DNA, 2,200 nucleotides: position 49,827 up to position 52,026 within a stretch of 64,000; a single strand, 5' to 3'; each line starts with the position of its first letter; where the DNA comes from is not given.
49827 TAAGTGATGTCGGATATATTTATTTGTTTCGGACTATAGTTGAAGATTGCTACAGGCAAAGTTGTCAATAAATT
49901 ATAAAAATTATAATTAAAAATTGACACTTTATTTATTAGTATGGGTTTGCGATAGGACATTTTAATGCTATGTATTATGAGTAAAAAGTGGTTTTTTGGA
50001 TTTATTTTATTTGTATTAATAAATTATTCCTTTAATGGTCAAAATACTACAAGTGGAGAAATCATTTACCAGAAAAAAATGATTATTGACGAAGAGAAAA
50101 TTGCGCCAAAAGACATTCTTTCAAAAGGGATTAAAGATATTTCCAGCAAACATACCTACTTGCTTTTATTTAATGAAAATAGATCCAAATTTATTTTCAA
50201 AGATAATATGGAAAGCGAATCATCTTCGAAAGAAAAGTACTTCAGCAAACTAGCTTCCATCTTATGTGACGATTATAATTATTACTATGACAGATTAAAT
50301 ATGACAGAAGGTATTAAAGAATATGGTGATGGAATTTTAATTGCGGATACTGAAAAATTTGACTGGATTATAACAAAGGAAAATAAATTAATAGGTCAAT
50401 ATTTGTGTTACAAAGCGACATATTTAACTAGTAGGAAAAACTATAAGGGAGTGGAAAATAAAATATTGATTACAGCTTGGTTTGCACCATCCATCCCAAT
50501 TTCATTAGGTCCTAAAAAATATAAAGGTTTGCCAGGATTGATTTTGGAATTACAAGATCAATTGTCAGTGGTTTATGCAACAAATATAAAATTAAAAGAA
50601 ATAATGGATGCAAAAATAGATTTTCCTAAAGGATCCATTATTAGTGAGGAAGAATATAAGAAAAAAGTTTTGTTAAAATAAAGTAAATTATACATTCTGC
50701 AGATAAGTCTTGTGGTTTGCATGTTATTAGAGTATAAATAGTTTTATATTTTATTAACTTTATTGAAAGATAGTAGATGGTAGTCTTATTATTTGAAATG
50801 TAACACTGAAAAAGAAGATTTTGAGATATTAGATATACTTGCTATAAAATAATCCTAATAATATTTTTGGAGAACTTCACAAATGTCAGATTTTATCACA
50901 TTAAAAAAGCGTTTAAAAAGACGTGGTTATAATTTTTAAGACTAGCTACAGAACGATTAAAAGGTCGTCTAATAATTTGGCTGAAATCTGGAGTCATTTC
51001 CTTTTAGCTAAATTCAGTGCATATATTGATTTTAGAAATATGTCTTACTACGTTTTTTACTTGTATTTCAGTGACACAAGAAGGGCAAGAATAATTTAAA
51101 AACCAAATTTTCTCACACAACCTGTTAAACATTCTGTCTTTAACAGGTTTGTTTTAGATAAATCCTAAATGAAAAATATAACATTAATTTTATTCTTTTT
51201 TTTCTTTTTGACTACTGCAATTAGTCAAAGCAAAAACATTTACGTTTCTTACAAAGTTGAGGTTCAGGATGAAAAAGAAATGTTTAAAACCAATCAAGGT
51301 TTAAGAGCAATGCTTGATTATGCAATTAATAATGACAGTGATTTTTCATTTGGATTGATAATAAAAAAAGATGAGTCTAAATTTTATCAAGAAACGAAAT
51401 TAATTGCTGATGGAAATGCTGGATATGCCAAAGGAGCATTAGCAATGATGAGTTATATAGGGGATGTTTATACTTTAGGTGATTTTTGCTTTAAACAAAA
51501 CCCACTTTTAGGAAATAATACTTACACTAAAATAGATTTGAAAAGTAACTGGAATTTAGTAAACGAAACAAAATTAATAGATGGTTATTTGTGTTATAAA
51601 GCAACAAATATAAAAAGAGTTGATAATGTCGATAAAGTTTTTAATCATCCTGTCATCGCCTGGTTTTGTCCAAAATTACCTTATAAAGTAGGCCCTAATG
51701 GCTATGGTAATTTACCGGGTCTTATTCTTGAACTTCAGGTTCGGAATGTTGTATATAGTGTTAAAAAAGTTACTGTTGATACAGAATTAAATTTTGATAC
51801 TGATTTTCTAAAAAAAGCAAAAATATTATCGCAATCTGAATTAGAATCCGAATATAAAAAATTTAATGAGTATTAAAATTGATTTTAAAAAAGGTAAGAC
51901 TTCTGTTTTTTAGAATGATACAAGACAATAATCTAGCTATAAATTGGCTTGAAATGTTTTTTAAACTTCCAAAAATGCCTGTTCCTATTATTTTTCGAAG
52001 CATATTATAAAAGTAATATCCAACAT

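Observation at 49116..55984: Accessory locus of GLPGLI paralogues, small two-Cys secreted proteins and a plug-plus-barrel outer-membrane protein: candidate uncharacterised envelope system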

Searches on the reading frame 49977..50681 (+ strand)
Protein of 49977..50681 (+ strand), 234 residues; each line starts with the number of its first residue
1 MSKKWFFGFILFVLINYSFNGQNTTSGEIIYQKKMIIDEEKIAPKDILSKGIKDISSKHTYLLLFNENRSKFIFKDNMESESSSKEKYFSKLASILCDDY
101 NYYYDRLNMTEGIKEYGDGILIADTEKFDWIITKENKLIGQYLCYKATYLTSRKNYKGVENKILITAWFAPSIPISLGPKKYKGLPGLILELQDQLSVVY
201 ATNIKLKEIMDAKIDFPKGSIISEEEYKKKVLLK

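Call 3: search_protein_families(library=pfam, proteins=[window:49977-50681:+], max_evalue=0.01)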
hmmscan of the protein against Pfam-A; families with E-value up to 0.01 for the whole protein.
window:49977-50681:+ (234 aa): 1 family
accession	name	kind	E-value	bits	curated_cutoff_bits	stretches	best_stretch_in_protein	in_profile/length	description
PF09697.16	Porph_ging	-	4.8e-18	65.9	25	2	155-191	45-81/81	Protein of unknown function (Porph_ging)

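Call 4: search_protein_families(library=ncbifam, proteins=[window:49977-50681:+], max_evalue=0.01)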
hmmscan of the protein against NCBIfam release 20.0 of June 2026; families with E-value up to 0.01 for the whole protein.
window:49977-50681:+ (234 aa): 1 family
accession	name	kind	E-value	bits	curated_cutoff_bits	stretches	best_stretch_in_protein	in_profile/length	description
TIGR01200.1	GLPGLI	subfamily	4.3e-35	121.5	50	1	3-230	1-224/229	GLPGLI family protein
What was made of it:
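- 49977..50681 (+): GLPGLI-1, with a type I signal peptide ending ...FNG|Q. Calls 3, 4 (TIGR01200, E 4e-35), 14.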

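Call 24: search_solved_structures(query=A2, max_evalue=1, show_alignments=2)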
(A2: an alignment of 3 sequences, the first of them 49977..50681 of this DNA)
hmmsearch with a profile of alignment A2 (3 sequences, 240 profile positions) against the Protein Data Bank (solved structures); distinct sequences matched with E-value up to 1: 1.
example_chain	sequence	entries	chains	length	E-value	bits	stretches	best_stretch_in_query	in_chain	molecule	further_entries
7pcs_B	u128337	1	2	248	0.83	12.3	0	129-179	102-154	BbsD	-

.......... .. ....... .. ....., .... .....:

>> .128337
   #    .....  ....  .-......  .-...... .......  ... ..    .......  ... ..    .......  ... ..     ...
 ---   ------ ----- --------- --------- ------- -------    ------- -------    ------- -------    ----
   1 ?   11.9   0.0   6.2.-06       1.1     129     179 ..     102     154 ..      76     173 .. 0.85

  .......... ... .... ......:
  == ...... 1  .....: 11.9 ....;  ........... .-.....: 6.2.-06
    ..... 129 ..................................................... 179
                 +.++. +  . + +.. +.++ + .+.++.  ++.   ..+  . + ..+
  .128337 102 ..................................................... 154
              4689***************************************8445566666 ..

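Call 25: find_homologous_proteins(query=A2, max_evalue=0.001)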
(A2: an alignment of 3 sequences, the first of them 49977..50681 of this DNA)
Query A2 (3 sequences) (234 aa, profile of the alignment): 1427 proteins with E <= 0.001 among 5881 candidates; the best 120 are listed.
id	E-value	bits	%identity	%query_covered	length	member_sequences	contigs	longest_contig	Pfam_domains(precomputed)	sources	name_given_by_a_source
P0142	2.1e-109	383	41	95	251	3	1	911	PF09697.17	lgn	-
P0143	1.1e-106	374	100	100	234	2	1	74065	PF09697.17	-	-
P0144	1.4e-100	354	42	99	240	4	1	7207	PF09697.17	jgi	-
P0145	7.3e-98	345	40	96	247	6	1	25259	PF09697.17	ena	-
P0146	4.0e-97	343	43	44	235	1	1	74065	PF22252.3,PF09697.17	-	-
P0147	5.4e-94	332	83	99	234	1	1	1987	PF09697.17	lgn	-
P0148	2.3e-92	327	81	99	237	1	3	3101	PF09697.17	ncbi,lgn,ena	-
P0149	1.9e-89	317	78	99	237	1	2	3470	PF09697.17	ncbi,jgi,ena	jgi:GLPGLI family protein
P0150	5.5e-83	296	41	99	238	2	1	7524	PF09697.17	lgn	-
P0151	3.3e-79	284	41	88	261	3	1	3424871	PF09697.17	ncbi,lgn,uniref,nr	ncbi:GLPGLI family protein [Flavobacterium sp. CHNK8]|uniref:GLPGLI family protein n=1 Tax=Flavobact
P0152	7.3e-79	283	42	88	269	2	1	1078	PF09697.17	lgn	-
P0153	3.1e-69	251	41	87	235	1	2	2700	PF09697.17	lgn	-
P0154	6.6e-69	250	43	89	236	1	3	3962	PF09697.17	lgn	-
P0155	2.4e-67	245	40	88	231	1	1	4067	PF09697.17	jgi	jgi:GLPGLI family protein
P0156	9.9e-66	240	39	90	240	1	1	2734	PF09697.17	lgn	-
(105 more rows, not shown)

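Call 71: search_protein_families(library=padloc, proteins=[window:49977-50681:+], max_evalue=0.01)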
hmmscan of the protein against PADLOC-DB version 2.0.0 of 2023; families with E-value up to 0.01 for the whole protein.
window:49977-50681:+ (234 aa): 0 families

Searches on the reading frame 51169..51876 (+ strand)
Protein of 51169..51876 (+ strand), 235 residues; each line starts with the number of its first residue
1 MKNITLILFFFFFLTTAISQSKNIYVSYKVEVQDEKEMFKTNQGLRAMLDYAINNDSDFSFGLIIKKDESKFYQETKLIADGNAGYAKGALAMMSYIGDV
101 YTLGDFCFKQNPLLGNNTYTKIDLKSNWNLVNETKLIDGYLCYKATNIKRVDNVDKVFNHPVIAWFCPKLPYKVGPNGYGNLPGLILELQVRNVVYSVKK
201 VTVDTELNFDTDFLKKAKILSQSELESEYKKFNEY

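Call 3: search_protein_families(library=pfam, proteins=[window:51169-51876:+], max_evalue=0.01)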
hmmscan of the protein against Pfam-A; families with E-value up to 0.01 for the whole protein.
window:51169-51876:+ (235 aa): 2 families
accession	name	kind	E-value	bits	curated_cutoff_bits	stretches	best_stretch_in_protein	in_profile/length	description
PF09697.16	Porph_ging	-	2.1e-12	47.9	25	2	161-188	54-81/81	Protein of unknown function (Porph_ging)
PF22252.2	PNGase_F-II_N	-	2e-05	24.7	27.6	1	125-215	77-158/173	N-glycanase peptide, N-terminal domain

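Call 4: search_protein_families(library=ncbifam, proteins=[window:51169-51876:+], max_evalue=0.01)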
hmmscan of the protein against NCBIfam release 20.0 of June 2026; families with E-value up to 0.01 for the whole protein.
window:51169-51876:+ (235 aa): 1 family
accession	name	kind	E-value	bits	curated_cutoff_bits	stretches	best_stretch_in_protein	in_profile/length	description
TIGR01200.1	GLPGLI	subfamily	1.4e-30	106.8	50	1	2-232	1-228/229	GLPGLI family protein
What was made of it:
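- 51169..51876 (+): GLPGLI-2, an orphan with no small ORF upstream. It gives a weak PNGase_F-II_N match. Calls 3, 4 (TIGR01200, E 1e-30), 14.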

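Call 71: search_protein_families(library=padloc, proteins=[window:51169-51876:+], max_evalue=0.01)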
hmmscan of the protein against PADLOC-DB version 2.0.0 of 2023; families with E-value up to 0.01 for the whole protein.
window:51169-51876:+ (235 aa): 0 families
